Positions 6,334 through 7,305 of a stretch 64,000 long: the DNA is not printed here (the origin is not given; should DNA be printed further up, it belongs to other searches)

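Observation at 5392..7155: Stand-alone quinolinate synthase (NadA) with an adjacent HD-domain hydrolase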

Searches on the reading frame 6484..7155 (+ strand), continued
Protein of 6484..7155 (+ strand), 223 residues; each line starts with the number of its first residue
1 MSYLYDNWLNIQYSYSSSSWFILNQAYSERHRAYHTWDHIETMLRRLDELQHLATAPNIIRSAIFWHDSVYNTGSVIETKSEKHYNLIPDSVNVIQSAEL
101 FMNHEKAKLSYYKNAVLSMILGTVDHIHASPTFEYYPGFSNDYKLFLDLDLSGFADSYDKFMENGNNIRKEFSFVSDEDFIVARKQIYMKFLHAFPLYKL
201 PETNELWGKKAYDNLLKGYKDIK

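Call 52: fold_search(model_id=the predicted structure, library=pdb)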
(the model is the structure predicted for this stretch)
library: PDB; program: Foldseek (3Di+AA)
matches with E <= 10: 692; with E <= 0.001: 0
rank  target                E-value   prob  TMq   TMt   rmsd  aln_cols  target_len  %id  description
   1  2h40                  1.1e-02  1.00  0.53  0.41   7.1       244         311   14  Crystal structure of the catalytic domain of unliganded PDE5 (released 2006-06-06)
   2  5edh_A                1.5e-02  1.00  0.53  0.41   6.5       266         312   16  CRYSTAL STRUCTURE OF HUMAN PHOSPHODIESTERASE 10 IN COMPLEX WITH n4c(C)n1c(nc(n1)CCc2nc(nn2C)N3CCCC3)c(c4)CC, micromola (released 2016-03-09)
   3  3shy                  2.1e-02  1.00  0.52  0.42   7.1       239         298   12  Crystal structure of the PDE5A1 catalytic domain in complex with novel inhibitors (released 2011-08-24)
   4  5c29_A                2.1e-02  0.99  0.48  0.37   7.7       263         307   13  PDE10 complexed with 6-chloro-2-cyclopropyl-5-methyl-N-propyl-pyrimidin-4-amine (released 2015-09-30)
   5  3itm_B                2.3e-02  0.99  0.49  0.37   8.3       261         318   13  Catalytic domain of hPDE2A (released 2009-10-27)
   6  5znl_B                2.4e-02  1.00  0.57  0.44   6.5       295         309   14  Crystal structure of PDE10A catalytic domain complexed with LHB-6 (released 2019-02-20)
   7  5sg7_A                2.4e-02  1.00  0.55  0.42   6.5       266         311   15  CRYSTAL STRUCTURE OF HUMAN PHOSPHODIESTERASE 10 IN COMPLEX WITH N1=C(C(=O)C=CN1c2cccc(c2)C(F)(F)F)c3ccnn3c4c(cccc4)F,  (released 2022-10-12)
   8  3shz                  2.4e-02  1.00  0.54  0.43   6.5       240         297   12  Crystal structure of the PDE5A1 catalytic domain in complex with novel inhibitors (released 2011-08-24)
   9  7faq                  2.5e-02  0.99  0.50  0.41   6.0       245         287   12  Crystal structure of PDE5A in complex with inhibitor L1 (released 2022-05-18)
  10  5shd_D                2.6e-02  1.00  0.52  0.40   7.2       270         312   14  CRYSTAL STRUCTURE OF HUMAN PHOSPHODIESTERASE 10 IN COMPLEX WITH c1(c(ccc(n1)C2CC2)Nc3cncnc3)C(Nc4c(ccnc4)C(=O)NC)=O, m (released 2022-10-12)
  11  3v94_A                2.6e-02  0.99  0.50  0.37   8.2       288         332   13  TcrPDEC1 catalytic domain in complex with inhibitor wyq16 (released 2012-02-22)
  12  5ede_A                2.8e-02  1.00  0.55  0.41   6.4       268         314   16  CRYSTAL STRUCTURE OF HUMAN PHOSPHODIESTERASE 10 IN COMPLEX WITH c13c(cc(s1)C(NCC2OCCC2)=O)c(nn3c4ccc(cc4)Cl)C, micromo (released 2016-03-09)
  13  7far                  3.4e-02  0.99  0.50  0.41   6.8       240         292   13  Crystal structure of PDE5A in complex with inhibitor L12 (released 2022-05-18)
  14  5edi_B                3.4e-02  0.99  0.49  0.36   8.0       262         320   13  CRYSTAL STRUCTURE OF HUMAN PHOSPHODIESTERASE 10 IN COMPLEX WITH c2(c(n1nc(nc1c(c2)C)CCc3nc(nn3C)N4CCCC4)C)Cl, micromol (released 2016-03-09)
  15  2h42_B                3.6e-02  0.98  0.48  0.36   8.2       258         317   14  Crystal structure of PDE5 in complex with sildenafil (released 2006-06-06)
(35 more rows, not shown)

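Call 60: get_annotated_region(hit=H14, flank=4000)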
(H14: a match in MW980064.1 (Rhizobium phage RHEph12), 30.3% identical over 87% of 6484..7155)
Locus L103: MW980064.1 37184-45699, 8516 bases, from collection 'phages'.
description: Rhizobium phage RHEph12, complete genome.
organism: Rhizobium phage RHEph12 (NCBI taxid 2836128)
taxonomy: Viruses; Duplodnaviria; Heunggongvirae; Uroviricota; Caudoviricetes
host: Rhizobium phaseoli sv. giardinii IE4771; source: agricultural lands; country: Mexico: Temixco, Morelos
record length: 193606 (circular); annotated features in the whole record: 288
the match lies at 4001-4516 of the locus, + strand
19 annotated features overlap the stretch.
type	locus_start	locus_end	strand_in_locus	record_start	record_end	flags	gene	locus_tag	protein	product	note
CDS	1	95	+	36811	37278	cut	-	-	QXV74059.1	hypothetical protein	-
CDS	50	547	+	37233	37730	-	-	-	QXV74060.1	hypothetical protein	-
CDS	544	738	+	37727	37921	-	-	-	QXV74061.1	hypothetical protein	-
CDS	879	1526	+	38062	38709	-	-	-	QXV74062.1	hypothetical protein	-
CDS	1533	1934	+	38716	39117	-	-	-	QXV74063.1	hypothetical protein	-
CDS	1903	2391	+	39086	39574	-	-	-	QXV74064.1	HTH-type transcriptional regulator protein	GO_component: GO:0005622 - intracellular; GO_function: GO:0000156 - two-component response regulator activity; ...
CDS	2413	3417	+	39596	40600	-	-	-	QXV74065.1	deoxycytidylate deaminase protein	GO_function: GO:0003824 - catalytic activity; GO_function: GO:0016787 - hydrolase activity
CDS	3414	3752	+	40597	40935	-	-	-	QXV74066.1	hypothetical protein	-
CDS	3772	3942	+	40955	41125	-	-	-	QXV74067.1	hypothetical protein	-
CDS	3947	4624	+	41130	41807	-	-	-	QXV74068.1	putative metal-dependent phosphohydrolase protein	-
CDS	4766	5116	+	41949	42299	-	-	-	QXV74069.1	hypothetical protein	-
CDS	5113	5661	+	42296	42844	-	-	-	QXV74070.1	hypothetical protein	-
CDS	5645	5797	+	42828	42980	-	-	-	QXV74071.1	hypothetical protein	-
CDS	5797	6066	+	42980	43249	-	-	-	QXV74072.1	hypothetical protein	-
CDS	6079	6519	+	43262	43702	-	-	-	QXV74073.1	hypothetical protein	-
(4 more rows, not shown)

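Call 61: get_annotated_region(hit=H17, flank=4000)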
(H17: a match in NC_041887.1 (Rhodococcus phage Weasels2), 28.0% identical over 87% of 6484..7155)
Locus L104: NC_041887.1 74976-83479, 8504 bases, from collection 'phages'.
description: Rhodococcus phage Weasels2, complete genome.
organism: Rhodococcus phage Weasels2 (NCBI taxid 1897437)
taxonomy: Viruses; Duplodnaviria; Heunggongvirae; Uroviricota; Caudoviricetes; Weaselvirus; Weaselvirus weasel
host: Rhodococcus erythropolis RIA 643; source: soil; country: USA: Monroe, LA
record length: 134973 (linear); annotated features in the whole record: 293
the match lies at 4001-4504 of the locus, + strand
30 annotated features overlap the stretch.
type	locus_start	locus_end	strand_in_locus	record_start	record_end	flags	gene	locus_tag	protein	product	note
CDS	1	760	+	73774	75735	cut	-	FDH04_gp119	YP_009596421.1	RIIA lysis inhibitor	rIIA-like protector protein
CDS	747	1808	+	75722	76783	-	-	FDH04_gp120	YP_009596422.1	RIIB lysis inhibitor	-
CDS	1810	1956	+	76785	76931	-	-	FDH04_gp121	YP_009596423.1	hypothetical protein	-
CDS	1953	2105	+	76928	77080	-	-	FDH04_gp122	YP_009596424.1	hypothetical protein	-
tRNA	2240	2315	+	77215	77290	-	-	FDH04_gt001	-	tRNA-Thr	tRNA-Thr (tgt)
tRNA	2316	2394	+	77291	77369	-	-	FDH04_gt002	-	tRNA-Gln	tRNA-Gln (ctg)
tRNA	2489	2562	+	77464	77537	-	-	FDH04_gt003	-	tRNA-His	tRNA-His (gtg)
CDS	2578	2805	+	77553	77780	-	-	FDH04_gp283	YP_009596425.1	hypothetical protein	-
CDS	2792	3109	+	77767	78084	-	-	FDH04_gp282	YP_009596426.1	hypothetical protein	-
CDS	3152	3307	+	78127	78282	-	-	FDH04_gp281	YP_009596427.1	hypothetical protein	-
CDS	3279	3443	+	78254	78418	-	-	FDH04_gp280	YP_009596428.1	hypothetical protein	-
CDS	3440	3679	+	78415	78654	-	-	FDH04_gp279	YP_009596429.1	hypothetical protein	-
CDS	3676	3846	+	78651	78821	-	-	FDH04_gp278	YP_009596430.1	hypothetical protein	-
CDS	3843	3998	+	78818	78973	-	-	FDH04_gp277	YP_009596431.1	hypothetical protein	-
CDS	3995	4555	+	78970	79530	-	-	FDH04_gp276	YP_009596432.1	phosphohydrolase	-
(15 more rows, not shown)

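Call 62: get_annotated_region(hit=H20, flank=4000)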
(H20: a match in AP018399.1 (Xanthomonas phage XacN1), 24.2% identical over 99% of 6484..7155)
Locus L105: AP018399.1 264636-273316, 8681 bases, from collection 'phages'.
description: Xanthomonas phage XacN1 DNA, complete genome.
organism: Xanthomonas phage XacN1 (NCBI taxid 2042251)
taxonomy: Viruses; Duplodnaviria; Heunggongvirae; Uroviricota; Caudoviricetes
host: Xanthomonas citri; source: -; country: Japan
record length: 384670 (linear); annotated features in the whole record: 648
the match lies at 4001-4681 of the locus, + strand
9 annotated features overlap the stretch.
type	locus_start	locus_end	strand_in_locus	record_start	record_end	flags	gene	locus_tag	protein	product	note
CDS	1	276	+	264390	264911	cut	-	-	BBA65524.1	predicted ORF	ORF376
CDS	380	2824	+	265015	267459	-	-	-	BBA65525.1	ribonucleotide-diphosphate reductase alpha subunit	ORF377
CDS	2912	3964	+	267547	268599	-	-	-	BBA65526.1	ribonucleotide-diphosphate reductase beta subunit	ORF378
CDS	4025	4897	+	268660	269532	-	-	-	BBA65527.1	hypothetical protein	ORF379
CDS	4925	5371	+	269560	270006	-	-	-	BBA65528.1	predicted ORF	ORF380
CDS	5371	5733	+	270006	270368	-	-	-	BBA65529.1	predicted ORF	ORF381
CDS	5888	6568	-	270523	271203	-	-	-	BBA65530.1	papain family cysteine protease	ORF382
CDS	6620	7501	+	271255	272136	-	-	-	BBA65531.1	metallophosphoesterase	ORF383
CDS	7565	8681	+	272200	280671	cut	-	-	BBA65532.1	glycerophosphoryl diester phosphodiesterase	ORF384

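Call 63: find_encoding_contigs(protein=P0002, flank=5000, max_places=3)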
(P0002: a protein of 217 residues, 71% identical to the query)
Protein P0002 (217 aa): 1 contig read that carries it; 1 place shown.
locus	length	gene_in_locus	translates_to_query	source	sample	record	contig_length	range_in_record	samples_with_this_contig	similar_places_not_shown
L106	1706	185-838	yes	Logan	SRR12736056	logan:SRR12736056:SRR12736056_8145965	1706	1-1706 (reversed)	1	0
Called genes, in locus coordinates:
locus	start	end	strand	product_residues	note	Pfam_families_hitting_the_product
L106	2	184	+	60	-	?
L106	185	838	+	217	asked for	-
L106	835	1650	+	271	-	-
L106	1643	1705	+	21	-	?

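Call 82: find_related_loci(query=A3, collection=viral_contigs, flank=6000)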
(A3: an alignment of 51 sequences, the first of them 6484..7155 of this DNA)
Query A3 (223 aa) in viral_contigs; peptide patterns used: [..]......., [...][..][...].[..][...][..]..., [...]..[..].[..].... (x = any residue, [..] = any of these).
136 stretches matched a pattern; 3 encode a relative of the query (tblastn E <= 1e-3); 3 distinct loci.
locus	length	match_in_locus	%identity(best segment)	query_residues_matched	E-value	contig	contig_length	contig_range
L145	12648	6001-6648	43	1-223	2e-59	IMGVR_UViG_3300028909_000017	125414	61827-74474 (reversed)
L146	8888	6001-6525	28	3-194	2e-13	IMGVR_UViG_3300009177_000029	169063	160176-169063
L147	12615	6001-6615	26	23-223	4e-12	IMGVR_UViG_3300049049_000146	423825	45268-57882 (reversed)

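Call 85: search_solved_structures(query=A3, max_evalue=10, show_alignments=3)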
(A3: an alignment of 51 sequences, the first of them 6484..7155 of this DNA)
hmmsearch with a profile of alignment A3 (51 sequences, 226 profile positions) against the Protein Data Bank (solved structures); distinct sequences matched with E-value up to 10: 2.
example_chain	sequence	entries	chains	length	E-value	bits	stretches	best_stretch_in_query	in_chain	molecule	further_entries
3gw7_A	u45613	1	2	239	0.021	17.2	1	17-118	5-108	Uncharacterized protein yedJ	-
6ys8_G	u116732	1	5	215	0.12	14.7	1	145-223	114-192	GldL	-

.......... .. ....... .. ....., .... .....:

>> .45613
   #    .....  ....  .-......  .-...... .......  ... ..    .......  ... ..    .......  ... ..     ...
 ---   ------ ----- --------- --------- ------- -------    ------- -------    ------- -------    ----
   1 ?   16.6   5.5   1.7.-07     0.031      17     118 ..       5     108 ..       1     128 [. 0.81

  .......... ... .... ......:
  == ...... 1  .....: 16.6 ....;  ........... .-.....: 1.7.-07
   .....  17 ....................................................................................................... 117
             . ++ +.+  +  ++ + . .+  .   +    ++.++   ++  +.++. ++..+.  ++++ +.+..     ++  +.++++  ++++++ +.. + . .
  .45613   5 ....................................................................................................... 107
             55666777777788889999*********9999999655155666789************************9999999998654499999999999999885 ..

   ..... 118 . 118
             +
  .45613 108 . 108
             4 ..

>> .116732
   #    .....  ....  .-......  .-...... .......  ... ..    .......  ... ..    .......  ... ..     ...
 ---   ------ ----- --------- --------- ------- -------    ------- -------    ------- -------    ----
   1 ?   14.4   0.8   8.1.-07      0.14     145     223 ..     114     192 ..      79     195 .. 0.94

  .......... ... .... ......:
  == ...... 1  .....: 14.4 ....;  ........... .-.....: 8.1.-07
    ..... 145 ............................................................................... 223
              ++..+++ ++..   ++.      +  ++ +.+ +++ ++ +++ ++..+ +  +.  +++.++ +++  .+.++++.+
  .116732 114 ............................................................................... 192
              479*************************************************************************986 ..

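Call 88: fold_search(model_id=the predicted structure, library=viral)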
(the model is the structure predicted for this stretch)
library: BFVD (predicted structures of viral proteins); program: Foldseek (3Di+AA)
matches with E <= 10: 271; with E <= 0.001: 2
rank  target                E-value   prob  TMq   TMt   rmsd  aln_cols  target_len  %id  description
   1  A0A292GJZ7            6.3e-10  1.00  0.78  0.61   3.9       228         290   23  (no name in the UniProt tables at hand)
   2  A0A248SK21            3.9e-08  1.00  0.72  0.69   5.1       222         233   22  (no name in the UniProt tables at hand)
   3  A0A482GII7            1.5e-03  1.00  0.52  0.51   7.8       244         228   15  Putative HD superfamily hydrolase [Escherichia phage vB_EcoM_Goslar]
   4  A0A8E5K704            2.0e-03  1.00  0.48  0.42   9.2       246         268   15  (no name in the UniProt tables at hand)
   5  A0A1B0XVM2            8.5e-03  1.00  0.37  0.26   5.9       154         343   14  Putative polyA polymerase [Campylobacter phage PC5]
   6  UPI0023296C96         9.0e-03  1.00  0.52  0.53   6.5       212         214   15  (no name look-up for this kind of identifier)
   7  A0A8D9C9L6            1.2e-02  1.00  0.57  0.51   4.8       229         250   17  Putative metal-dependent phosphohydrolase [uncultured marine phage]
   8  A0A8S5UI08            2.4e-02  1.00  0.55  0.53   5.9       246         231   13  Hydrolase [Myoviridae sp. ctu2j3]
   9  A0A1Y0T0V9            3.5e-02  0.98  0.46  0.50   7.1       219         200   15  Phosphohydrolase [Pseudomonas phage Noxifer]
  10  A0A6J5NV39            8.7e-02  0.90  0.30  0.29   6.1       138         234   12  HDc domain containing protein [uncultured Caudovirales phage]
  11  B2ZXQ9                9.1e-02  0.96  0.52  0.45   7.1       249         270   13  Metal dependent phosphohydrolases like protein [Ralstonia phage phiRSL1]
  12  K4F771                1.9e-01  0.69  0.35  0.36  10.5       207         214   14  Uncharacterized protein [Cronobacter phage vB_CsaM_GAP32]
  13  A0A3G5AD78            1.9e-01  0.10  0.16  0.14  17.0       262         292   11  Uncharacterized protein [Hyperionvirus sp.]
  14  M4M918                2.9e-01  0.54  0.30  0.43  11.4       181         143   13  (no name in the UniProt tables at hand)
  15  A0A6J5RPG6            4.0e-01  0.09  0.20  0.09  19.2       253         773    8  Uncharacterized protein [uncultured Caudovirales phage]
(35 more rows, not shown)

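Call 100: search_protein_representatives(alignment_id=A3)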
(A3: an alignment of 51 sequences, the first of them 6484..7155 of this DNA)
Query: 51 sequences, 226 profile positions. Proteins with E-value up to 0.001 (for the whole library): 15505; up to 1e-10: 11495; up to 1e-30: 2414. The best 150 are listed.
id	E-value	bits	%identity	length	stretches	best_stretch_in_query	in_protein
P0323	7.2e-94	329.5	-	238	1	4-224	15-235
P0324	2.1e-77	275.6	-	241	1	3-223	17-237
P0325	3.1e-77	275.1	-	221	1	7-219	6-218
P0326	6.5e-75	267.5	-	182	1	46-222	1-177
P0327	9.6e-75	266.9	-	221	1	12-221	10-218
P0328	1.2e-71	256.8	-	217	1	1-218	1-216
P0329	1.8e-71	256.2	-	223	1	10-217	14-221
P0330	3.7e-69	248.7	-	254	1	1-162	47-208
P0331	2.4e-68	246.0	-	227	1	5-218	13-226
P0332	7.2e-66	237.9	-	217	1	3-164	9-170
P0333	7.4e-66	237.9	-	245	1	16-216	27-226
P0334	2.0e-63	229.9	-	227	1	11-221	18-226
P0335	7.3e-63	228.1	-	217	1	1-213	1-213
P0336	3.3e-60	219.4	-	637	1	7-161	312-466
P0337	8.9e-60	218.0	-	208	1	34-222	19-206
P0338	1.1e-59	217.7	-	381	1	2-154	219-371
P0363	1.5e-44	168.1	-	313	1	16-219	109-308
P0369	3.9e-44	166.8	-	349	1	18-217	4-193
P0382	4.4e-43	163.4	-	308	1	8-215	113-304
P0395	1.9e-42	161.3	-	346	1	15-223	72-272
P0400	3.6e-42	160.4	-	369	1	6-219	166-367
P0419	1.5e-41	158.4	-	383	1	17-217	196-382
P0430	2.3e-41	157.7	-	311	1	13-218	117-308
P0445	5.5e-41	156.5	-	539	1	17-215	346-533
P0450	8.1e-41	156.0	-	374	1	18-217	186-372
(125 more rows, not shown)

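Call 101: search_protein_families(library=pfam, proteins=[P0336, P0338, P0445, P0400, P0419, P0450, P0369, P0395, P0363, P0382], max_evalue=0.001)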
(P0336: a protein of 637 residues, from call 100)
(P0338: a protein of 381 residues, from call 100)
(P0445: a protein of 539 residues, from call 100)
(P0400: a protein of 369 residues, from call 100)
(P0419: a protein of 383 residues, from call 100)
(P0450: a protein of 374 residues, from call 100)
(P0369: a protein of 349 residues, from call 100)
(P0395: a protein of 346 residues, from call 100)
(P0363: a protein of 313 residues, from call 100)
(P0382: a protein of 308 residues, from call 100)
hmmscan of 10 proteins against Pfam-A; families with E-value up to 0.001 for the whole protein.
P0336 (637 aa): 1 family
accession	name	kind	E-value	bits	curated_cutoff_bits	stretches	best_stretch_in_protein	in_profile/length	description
PF00211.25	Guanylate_cyc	-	1.3e-14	54.7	21.9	1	28-179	6-146/183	Adenylate and Guanylate cyclase catalytic domain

P0338 (381 aa): 1 family
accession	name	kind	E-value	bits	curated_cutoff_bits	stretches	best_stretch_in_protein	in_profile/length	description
PF00211.25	Guanylate_cyc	-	4.5e-09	36.6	21.9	1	8-100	69-150/183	Adenylate and Guanylate cyclase catalytic domain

P0445 (539 aa): 5 families
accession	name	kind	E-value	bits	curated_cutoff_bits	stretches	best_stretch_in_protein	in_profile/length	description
PF12796.13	Ank_2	-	1e-18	68.1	27.3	2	120-204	1-83/90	Ankyrin repeats (3 copies)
PF13637.12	Ank_4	-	1.3e-08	35.4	22.7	1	152-201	1-50/50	Ankyrin repeats (many copies)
PF00023.36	Ank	-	1.7e-07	31.6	21.1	0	148-178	2-32/33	Ankyrin repeat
PF13606.12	Ank_3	-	1.5e-06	28.5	22.3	0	148-174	2-28/30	Ankyrin repeat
PF13857.12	Ank_5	-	2.8e-06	28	27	1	145-188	13-56/56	Ankyrin repeats (many copies)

P0400 (369 aa): 2 families
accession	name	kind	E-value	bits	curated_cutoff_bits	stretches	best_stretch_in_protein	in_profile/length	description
PF01467.32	CTP_transf_like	-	4.1e-18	66.3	21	1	5-133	1-131/133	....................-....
PF08218.17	Citrate_ly_lig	-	0.00033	20.8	20.9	0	11-68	9-64/182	Citrate lyase ligase C-terminal domain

P0419 (383 aa): 0 families

P0450 (374 aa): 2 families
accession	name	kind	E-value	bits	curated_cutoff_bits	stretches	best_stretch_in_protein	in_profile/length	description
PF01467.32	CTP_transf_like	-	8.8e-16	58.8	21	1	8-134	2-130/133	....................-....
PF08218.17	Citrate_ly_lig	-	0.00035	20.7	20.9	1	14-71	10-65/182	Citrate lyase ligase C-terminal domain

P0369 (349 aa): 1 family
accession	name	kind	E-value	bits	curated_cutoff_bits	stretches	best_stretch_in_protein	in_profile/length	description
PF23296.1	DUF7079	-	0.00045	21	27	0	221-275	2-53/110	Domain of unknown function (DUF7079)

P0395 (346 aa): 0 families

P0363 (313 aa): 0 families

P0382 (308 aa): 0 families
